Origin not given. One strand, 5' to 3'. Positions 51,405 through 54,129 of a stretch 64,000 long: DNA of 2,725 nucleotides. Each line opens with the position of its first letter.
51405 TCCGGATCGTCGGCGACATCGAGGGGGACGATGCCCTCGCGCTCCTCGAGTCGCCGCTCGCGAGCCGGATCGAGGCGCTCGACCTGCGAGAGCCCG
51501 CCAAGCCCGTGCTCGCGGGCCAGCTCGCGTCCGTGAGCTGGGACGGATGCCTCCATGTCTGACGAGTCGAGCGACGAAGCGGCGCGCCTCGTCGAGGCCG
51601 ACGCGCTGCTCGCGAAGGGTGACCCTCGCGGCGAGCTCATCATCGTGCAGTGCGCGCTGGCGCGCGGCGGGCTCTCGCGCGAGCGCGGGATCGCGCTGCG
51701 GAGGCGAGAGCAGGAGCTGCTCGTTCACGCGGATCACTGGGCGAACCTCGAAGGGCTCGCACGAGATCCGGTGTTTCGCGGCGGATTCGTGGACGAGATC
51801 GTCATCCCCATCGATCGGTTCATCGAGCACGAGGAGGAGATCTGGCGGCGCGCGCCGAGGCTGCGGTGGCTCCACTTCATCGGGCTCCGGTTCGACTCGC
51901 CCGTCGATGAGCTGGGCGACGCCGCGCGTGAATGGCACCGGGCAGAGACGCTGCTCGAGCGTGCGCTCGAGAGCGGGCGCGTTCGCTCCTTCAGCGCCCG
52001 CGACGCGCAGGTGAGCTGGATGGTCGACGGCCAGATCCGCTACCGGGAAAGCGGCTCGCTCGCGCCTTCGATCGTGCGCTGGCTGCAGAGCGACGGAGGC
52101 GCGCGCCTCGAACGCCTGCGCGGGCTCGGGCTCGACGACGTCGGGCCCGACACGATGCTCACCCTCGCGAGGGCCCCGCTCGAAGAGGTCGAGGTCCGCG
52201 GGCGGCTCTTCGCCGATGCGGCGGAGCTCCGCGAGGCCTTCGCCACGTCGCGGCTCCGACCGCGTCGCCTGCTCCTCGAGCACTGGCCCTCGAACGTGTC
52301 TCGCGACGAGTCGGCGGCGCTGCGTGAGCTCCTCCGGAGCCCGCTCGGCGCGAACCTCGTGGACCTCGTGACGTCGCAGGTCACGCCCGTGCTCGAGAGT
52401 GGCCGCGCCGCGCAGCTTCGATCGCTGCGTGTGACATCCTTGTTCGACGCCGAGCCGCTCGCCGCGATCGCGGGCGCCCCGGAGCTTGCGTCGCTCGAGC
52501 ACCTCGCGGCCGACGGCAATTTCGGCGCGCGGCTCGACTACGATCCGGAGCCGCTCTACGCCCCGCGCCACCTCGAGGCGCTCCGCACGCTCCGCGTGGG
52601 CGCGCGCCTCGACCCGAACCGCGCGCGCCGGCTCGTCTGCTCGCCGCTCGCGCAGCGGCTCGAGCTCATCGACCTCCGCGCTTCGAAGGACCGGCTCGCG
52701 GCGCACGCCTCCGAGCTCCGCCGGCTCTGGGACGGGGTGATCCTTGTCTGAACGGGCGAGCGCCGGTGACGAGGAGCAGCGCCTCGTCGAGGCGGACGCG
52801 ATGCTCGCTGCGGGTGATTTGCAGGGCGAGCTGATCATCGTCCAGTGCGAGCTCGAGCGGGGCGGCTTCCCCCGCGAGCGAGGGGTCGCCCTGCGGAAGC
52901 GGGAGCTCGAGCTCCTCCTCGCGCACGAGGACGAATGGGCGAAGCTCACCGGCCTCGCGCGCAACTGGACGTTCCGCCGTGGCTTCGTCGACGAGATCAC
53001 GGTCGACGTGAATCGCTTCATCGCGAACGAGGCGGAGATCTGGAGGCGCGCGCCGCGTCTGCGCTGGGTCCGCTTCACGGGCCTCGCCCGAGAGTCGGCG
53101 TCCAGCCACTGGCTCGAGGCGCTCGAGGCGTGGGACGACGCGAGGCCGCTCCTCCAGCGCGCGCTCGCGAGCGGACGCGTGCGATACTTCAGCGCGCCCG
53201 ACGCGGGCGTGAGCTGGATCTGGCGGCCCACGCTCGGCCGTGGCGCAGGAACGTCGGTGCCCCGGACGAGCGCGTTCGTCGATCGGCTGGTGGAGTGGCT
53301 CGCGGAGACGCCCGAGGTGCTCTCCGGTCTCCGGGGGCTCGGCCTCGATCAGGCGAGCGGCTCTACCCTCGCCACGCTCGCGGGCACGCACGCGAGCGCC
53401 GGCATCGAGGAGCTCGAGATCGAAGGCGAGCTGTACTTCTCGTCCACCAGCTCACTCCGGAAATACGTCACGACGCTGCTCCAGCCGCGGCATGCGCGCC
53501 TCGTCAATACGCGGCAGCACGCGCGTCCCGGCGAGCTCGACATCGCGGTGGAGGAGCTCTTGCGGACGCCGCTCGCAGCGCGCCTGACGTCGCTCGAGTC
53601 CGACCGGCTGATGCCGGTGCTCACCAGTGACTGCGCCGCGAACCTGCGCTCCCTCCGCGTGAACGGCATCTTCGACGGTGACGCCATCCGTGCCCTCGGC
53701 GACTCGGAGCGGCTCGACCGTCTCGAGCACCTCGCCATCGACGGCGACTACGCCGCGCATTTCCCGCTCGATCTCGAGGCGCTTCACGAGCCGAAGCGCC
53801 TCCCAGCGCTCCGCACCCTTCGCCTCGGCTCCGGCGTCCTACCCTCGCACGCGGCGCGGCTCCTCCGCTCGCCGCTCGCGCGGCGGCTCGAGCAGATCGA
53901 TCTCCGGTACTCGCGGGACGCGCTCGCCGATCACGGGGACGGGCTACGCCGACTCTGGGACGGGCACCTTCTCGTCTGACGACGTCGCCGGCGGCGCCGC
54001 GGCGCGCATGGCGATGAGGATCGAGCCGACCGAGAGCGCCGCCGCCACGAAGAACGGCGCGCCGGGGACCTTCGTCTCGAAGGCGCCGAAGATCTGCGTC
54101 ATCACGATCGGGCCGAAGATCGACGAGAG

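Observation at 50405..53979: Tandem, translationally coupled triplet of TIGR02996 repeat-companion proteins, with a fourth copy at 18406..19581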

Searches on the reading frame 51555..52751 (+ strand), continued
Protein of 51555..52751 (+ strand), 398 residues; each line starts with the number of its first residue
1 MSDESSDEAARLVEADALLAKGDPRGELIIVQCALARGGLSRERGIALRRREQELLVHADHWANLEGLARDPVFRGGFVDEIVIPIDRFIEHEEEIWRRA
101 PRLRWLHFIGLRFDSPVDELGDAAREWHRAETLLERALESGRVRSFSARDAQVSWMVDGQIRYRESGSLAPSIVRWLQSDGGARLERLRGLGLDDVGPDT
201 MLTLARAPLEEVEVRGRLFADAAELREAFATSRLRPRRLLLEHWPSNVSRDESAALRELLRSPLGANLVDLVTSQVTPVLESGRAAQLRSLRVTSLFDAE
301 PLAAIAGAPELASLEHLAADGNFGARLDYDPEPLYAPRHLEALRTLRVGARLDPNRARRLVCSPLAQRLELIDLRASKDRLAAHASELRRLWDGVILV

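Call 49: find_related_loci(query=A2, collection=metagenome_contigs, flank=6000)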
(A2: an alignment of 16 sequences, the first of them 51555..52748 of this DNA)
Query A2 (398 aa) in metagenome_contigs; peptide patterns used: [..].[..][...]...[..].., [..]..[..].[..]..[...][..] (x = any residue, [..] = any of these).
600 stretches matched a pattern (row limit reached: there are more); 24 encode a relative of the query (tblastn E <= 1e-3); 24 distinct loci.
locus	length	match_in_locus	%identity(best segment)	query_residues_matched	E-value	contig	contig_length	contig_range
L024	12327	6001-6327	41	3-109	3e-10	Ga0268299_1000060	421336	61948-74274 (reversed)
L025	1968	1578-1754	54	4-62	9e-9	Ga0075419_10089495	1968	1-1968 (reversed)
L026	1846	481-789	35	7-115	1e-8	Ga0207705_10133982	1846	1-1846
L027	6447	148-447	40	6-105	4e-8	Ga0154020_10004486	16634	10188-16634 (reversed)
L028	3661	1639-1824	48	7-78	5e-8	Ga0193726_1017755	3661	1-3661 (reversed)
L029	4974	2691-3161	34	9-166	2e-7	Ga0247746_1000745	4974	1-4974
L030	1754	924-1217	34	1-102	2e-7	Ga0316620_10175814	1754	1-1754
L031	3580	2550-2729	49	10-78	3e-7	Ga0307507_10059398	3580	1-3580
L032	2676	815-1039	37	1-79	3e-7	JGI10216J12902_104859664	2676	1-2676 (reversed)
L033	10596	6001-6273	40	9-91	6e-7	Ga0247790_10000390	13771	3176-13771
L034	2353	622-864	43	1-84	7e-7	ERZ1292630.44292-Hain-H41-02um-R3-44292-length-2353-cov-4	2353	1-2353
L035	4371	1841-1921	81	9-35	2e-6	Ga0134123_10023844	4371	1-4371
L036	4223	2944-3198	36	1-85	2e-6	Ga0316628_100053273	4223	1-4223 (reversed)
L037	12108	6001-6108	59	1-37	2e-6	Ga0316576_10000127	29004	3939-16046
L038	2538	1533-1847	37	4-108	2e-6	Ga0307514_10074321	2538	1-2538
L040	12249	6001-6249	36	1-82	8e-6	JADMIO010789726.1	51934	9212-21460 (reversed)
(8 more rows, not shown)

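Call 50: find_encoding_contigs(protein=P0004, flank=5000, max_places=3)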
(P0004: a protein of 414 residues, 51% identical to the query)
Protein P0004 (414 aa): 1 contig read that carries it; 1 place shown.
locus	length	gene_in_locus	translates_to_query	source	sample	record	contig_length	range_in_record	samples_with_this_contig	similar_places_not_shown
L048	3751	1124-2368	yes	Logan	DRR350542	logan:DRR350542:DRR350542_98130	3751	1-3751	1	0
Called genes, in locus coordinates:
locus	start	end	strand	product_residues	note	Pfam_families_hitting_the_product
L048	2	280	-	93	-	?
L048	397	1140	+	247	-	PF04072:LCM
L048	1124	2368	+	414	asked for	-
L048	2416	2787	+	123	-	PF04519:Bactofilin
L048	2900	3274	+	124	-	-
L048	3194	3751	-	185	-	?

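Call 51: find_encoding_contigs(protein=P0009, flank=5000, max_places=3)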
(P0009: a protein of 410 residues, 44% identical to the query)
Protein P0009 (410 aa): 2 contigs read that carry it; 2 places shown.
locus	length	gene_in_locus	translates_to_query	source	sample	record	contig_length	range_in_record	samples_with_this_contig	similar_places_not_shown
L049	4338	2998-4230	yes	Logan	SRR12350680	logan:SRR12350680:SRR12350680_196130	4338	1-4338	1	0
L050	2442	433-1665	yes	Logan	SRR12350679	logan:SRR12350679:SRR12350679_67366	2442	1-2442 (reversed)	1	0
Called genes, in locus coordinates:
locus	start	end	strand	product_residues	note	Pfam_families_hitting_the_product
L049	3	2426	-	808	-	?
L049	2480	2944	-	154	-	-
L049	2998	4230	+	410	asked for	-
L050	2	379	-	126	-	?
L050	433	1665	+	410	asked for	-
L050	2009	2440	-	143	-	?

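Call 52: find_encoding_contigs(protein=P0011, flank=5000, max_places=3)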
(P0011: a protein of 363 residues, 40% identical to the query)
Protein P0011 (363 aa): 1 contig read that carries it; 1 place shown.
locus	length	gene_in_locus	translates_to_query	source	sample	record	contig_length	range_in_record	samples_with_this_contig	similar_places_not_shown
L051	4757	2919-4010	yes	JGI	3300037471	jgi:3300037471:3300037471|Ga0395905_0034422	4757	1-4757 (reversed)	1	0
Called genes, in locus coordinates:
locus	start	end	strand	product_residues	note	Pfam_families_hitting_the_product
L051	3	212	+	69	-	?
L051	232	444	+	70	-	PF00550:PP-binding (weak)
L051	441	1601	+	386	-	-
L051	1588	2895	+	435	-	PF03062:MBOAT, PF13813:MBOAT_2 (weak)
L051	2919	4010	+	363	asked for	-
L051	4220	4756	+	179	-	?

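Call 65: find_encoding_contigs(protein=P0016, flank=6000, max_places=4)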
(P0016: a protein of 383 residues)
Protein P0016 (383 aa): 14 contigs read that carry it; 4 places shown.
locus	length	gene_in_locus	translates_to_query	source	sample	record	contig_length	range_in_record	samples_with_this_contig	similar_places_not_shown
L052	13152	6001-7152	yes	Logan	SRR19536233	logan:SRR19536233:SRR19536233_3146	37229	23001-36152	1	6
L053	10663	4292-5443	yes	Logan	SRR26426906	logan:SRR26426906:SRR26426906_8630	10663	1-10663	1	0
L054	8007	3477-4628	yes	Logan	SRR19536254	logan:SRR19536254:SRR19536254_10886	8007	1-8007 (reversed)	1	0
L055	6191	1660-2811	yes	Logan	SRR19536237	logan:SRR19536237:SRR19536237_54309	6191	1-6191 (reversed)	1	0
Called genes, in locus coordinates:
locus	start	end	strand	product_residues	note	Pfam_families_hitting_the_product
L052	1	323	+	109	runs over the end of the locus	-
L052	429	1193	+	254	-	-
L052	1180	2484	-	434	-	PF04542:Sigma70_r2, PF08281:Sigma70_r4_2, PF20239:DUF6596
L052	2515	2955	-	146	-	PF03795:YCII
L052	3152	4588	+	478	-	PF03055:RPE65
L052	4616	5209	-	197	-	PF00440:TetR_N, PF13305:TetR_C_33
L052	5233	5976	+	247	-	PF04072:LCM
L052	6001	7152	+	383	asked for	-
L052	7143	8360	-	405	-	PF06779:MFS_4, PF07690:MFS_1, PF00083:Sugar_tr, PF07690:MFS_1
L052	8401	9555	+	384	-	-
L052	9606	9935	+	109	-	-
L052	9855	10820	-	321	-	-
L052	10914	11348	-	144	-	-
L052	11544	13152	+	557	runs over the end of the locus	PF09826:Beta_propel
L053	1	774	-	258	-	?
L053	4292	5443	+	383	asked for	-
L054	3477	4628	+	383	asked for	-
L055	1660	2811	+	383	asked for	-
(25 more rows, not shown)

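Call 83: search_protein_families(library=pfam, alignment_id=A7, max_evalue=0.00001)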
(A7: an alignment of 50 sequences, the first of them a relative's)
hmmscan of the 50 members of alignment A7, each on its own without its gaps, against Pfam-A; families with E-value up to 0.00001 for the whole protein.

A. member 1, L011:4628-5614:+ (329 aa): 1 family
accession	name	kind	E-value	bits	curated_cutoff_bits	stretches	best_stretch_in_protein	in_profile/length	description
PF01734.28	Patatin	-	1.8e-23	84.1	27.7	1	5-197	1-191/191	Patatin-like phospholipase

B. families by the number of members that match (of 50 scanned): 95 families (the first 25 are shown)
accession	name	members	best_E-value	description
PF04055.27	Radical_SAM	3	1.2e-19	Radical SAM superfamily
PF05954.17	Phage_GPD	2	6e-71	Phage tail baseplate hub (GPD)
PF04717.18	Phage_base_V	2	1.3e-08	Type VI secretion system/phage-baseplate injector OB domain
PF25173.1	Beta-prop_WDR3_1st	1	8.7e-161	WDR3 first beta-propeller domain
PF07394.17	DUF1501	1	5.2e-155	Protein of unknown function (DUF1501)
PF00400.38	WD40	1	5.1e-134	WD domain, G-beta repeat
PF25174.1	Beta-prop_THOC3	1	5.2e-130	THOC3 beta-propeller domain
PF24814.1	WD40_Prp19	1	7.6e-99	Prp19 WD40 domain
PF25175.1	Beta-prop_WDR5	1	4.2e-98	WDR5 beta-propeller domain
PF00120.29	Gln-synt_C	1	1.6e-93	Glutamine synthetase, catalytic domain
PF20703.3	nSTAND1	1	1.2e-85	Novel STAND NTPase 1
PF00202.27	Aminotran_3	1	2.3e-83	Aminotransferase class-III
PF24807.1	WD40_CDC20-Fz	1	1.5e-76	CDC20/Fizzy WD40 domain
PF24805.1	EIF3I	1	1e-75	EIF3I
PF24105.1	Beta-prop_CAF1B_HIR1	1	6.9e-73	CAF1B/HIR1 beta-propeller domain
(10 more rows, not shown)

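Call 84: search_protein_families(library=pfam, proteins=[L019:46-2556:+, L019:2569-5073:+, L019:5095-7185:+, L018:1779-5885:+, L033:1237-5895:+, L011:7209-8075:+, L011:8092-9399:+, L037:4196-5956:-, L017:3905-5881:-, L040:1943-3826:-], max_evalue=0.00001)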
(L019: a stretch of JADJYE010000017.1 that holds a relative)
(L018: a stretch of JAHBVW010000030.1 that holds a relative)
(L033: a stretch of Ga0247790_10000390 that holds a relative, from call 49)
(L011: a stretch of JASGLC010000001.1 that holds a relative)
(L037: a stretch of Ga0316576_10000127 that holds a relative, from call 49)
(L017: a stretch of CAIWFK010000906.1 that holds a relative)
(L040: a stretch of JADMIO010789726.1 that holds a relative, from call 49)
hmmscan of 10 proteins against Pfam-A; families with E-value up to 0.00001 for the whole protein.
L019:46-2556:+ (837 aa): 3 families
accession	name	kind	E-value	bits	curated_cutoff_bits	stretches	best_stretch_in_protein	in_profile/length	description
PF05954.17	Phage_GPD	-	6e-71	239.5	30.1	1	23-330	1-303/305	Phage tail baseplate hub (GPD)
PF22178.3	Gp5_trimer_C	-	8.6e-09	36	30.9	1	650-721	34-105/112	Bacteriophage T4 gp5 C-terminal trimerisation domain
PF04717.18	Phage_base_V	-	1.3e-08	35.5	23.8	1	395-460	11-74/75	Type VI secretion system/phage-baseplate injector OB domain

L019:2569-5073:+ (835 aa): 2 families
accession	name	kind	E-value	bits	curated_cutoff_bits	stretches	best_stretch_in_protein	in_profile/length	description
PF05954.17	Phage_GPD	-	6.2e-69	232.9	30.1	1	23-323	1-302/305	Phage tail baseplate hub (GPD)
PF04717.18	Phage_base_V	-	5.3e-08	33.5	23.8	1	408-453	28-73/75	Type VI secretion system/phage-baseplate injector OB domain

L019:5095-7185:+ (697 aa): 2 families
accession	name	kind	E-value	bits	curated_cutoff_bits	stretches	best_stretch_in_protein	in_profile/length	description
PF00069.31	Pkinase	-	1e-13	51.7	31.7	1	83-230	70-208/263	Protein kinase domain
PF13516.12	LRR_6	-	2.6e-09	36.9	23.4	0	606-623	6-23/24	Leucine Rich repeat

L018:1779-5885:+ (1369 aa): 0 families

L033:1237-5895:+ (1553 aa): 45 families (the best 25 are shown)
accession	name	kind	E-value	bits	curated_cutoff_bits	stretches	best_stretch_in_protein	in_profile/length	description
PF25173.1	Beta-prop_WDR3_1st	-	8.7e-161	531.2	154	8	1237-1391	27-183/184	WDR3 first beta-propeller domain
PF00400.38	WD40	-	5.1e-134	431.5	27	11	1362-1391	10-39/39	WD domain, G-beta repeat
PF25174.1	Beta-prop_THOC3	-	5.2e-130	432.8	305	4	863-1105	1-245/272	THOC3 beta-propeller domain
PF24814.1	WD40_Prp19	-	7.6e-99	330.7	320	4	1208-1391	18-205/281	Prp19 WD40 domain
PF25175.1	Beta-prop_WDR5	-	4.2e-98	328.7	250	5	1195-1395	8-211/296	WDR5 beta-propeller domain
PF20703.3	nSTAND1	-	1.2e-85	288.9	27.1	1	304-705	1-378/379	Novel STAND NTPase 1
PF24807.1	WD40_CDC20-Fz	-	1.5e-76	257.9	200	4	1153-1307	133-292/292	CDC20/Fizzy WD40 domain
PF24805.1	EIF3I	-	1e-75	255.3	200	8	1337-1517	26-216/324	EIF3I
PF24105.1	Beta-prop_CAF1B_HIR1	-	6.9e-73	246.2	80.5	8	1362-1436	129-203/383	CAF1B/HIR1 beta-propeller domain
PF23414.1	Beta-prop_EML_2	-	3.8e-71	240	90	5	871-1025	5-160/266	Echinoderm microtubule-associated protein second beta-propeller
PF24817.1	WD40_WDHD1_1st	-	8.3e-68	229.1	109.9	4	1112-1373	4-275/291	WDHD1 first WD40 domain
PF25172.1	Beta-prop_WDR3_2nd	-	1.1e-65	222.2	140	4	1192-1350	128-288/293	WDR3 second beta-propeller domain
PF25460.1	Beta-prop_Aladin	-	1e-63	216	171.1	5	1113-1219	110-216/340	Aladin seven-bladed propeller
PF25168.1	Beta-prop_WDR36-Utp21_2nd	-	8.2e-59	200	84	2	1403-1468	238-302/335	WDR36/Utp21 second beta-propeller domain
PF25391.1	WD40_Gbeta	-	2e-56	191.9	150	4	1374-1517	153-298/340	G protein beta WD-40 repeat protein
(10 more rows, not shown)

L011:7209-8075:+ (289 aa): 0 families

L011:8092-9399:+ (436 aa): 0 families

L037:4196-5956:- (587 aa): 0 families

L017:3905-5881:- (659 aa): 4 families
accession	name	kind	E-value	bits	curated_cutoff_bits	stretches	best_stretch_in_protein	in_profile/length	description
PF25390.1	WD40_RLD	-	3e-45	155.5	150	2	431-638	113-326/363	RCC1-like domain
PF13540.12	RCC1_2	-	4.3e-29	100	22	0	612-636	1-25/30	Regulator of chromosome condensation (RCC1) repeat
PF17957.7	Big_7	-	7.4e-17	62.2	24.1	2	49-109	10-70/70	Bacterial Ig domain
PF00415.24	RCC1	-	1e-14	55.2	21.7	2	578-625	2-50/50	Regulator of chromosome condensation (RCC1) repeat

L040:1943-3826:- (628 aa): 1 family
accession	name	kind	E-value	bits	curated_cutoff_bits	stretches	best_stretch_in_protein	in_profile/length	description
PF03150.19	CCP_MauG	-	6.1e-06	27.4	25.6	0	542-597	18-77/149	Di-haem cytochrome c peroxidase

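Call 85: search_protein_families(library=pfam, proteins=[P0048, P0072, P0088, P0106, P0081, P0086, P0112, P0125, P0076, P0092], max_evalue=0.0001)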
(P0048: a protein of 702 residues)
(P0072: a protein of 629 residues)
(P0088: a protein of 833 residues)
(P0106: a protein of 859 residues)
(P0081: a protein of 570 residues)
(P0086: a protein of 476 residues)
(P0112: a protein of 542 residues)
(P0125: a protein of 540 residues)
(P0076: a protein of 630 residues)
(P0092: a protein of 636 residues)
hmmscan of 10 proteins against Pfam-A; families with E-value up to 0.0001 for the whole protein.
P0048 (702 aa): 3 families
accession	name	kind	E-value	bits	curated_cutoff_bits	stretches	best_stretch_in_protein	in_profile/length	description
PF13516.12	LRR_6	-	1.7e-15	56.2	23.4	0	171-190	5-24/24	Leucine Rich repeat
PF12799.13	LRR_4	-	6.8e-12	45.7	27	0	170-210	2-38/44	Leucine Rich repeats (2 copies)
PF24758.1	LRR_At5g56370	-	7.6e-07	29.5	27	0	241-329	28-109/227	FBD-associated F-box protein At5g56370, LRR repeats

P0072 (629 aa): 0 families

P0088 (833 aa): 0 families

P0106 (859 aa): 0 families

P0081 (570 aa): 0 families

P0086 (476 aa): 1 family
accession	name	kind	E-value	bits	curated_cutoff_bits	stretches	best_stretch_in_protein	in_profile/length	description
PF13516.12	LRR_6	-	9.7e-12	44.5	23.4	0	353-371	5-23/24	Leucine Rich repeat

P0112 (542 aa): 0 families

P0125 (540 aa): 0 families

P0076 (630 aa): 2 families
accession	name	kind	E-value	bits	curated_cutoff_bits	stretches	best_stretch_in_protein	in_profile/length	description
PF00498.31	FHA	-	3.2e-11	43.9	20.7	1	445-508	1-67/67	FHA domain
PF16697.10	Yop-YscD_cpl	-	6.1e-09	36.5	33.2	1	439-512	13-88/94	Inner membrane component of T3SS, cytoplasmic domain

P0092 (636 aa): 4 families
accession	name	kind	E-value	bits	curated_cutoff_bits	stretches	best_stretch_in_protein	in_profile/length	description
PF13516.12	LRR_6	-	1.1e-27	94.2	23.4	0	582-601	5-24/24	Leucine Rich repeat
PF00560.39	LRR_1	-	2e-13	48.1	20.6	0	392-403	2-13/23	Leucine Rich Repeat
PF13855.12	LRR_8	-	4.1e-12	46.1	27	0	307-349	22-61/61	Leucine rich repeat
PF12799.13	LRR_4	-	3.7e-10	40.2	27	0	391-427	2-33/44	Leucine Rich repeats (2 copies)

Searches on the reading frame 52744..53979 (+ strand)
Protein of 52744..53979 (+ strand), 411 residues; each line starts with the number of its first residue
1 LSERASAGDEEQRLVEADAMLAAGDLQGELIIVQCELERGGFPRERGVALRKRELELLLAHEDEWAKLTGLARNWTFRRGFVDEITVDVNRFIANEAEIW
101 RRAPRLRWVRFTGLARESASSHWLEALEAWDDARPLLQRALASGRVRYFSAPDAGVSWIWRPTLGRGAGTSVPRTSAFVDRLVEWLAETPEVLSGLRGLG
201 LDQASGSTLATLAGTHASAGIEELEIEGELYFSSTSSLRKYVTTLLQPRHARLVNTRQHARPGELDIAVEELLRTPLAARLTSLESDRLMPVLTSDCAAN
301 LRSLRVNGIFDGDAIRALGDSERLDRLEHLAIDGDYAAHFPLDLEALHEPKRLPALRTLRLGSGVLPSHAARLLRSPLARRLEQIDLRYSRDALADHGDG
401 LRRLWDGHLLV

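Call 3: search_protein_families(library=ncbifam, proteins=[window:52744-53979:+], max_evalue=0.01)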
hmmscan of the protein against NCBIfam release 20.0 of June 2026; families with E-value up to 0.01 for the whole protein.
window:52744-53979:+ (411 aa): 1 family
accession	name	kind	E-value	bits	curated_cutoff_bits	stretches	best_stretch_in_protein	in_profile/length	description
NF038076.1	fam_STM4015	hypoth_equivalog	0.0031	16.6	275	1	298-398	119-222/290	STM4015 family protein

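Call 4: search_protein_families(library=pfam, proteins=[window:52744-53979:+], max_evalue=0.1)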
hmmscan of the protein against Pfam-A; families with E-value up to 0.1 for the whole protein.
window:52744-53979:+ (411 aa): 0 families

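Call 47: search_protein_families(library=padloc, proteins=[window:52744-53979:+], max_evalue=0.1)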
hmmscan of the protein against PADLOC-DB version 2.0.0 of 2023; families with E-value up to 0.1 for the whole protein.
window:52744-53979:+ (411 aa): 0 families
